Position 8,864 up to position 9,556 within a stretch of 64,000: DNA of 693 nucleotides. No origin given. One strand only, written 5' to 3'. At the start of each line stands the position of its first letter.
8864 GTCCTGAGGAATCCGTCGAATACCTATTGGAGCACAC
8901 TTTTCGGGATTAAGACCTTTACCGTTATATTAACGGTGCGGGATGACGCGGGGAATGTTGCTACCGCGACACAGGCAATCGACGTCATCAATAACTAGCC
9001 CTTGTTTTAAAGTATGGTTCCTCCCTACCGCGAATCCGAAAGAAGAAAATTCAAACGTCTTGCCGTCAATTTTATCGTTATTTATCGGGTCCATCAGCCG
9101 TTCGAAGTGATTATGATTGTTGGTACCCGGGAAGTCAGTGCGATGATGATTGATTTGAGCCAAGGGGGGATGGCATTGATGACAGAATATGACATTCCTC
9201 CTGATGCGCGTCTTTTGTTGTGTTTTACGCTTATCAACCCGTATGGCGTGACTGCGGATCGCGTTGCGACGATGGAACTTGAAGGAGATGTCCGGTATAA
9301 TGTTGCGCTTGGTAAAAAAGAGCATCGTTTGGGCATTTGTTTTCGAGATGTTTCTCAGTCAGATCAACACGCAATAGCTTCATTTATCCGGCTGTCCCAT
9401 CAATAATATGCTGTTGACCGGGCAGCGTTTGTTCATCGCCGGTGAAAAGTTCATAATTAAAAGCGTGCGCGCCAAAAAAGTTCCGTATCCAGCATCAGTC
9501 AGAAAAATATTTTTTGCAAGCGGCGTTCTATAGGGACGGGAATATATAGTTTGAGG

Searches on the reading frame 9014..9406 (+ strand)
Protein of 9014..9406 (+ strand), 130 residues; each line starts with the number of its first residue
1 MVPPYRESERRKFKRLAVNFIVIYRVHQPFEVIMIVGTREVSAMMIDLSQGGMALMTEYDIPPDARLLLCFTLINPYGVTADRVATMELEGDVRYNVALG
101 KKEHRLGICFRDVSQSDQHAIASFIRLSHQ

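Call 71: search_protein_families(library=pfam, proteins=[window:9014-9406:+], max_evalue=0.00001)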
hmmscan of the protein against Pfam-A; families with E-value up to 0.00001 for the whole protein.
window:9014-9406:+ (130 aa): 1 family
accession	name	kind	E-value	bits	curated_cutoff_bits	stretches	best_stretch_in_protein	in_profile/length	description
PF07238.19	PilZ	-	9.2e-11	42.4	22.5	1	9-125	1-100/102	PilZ domain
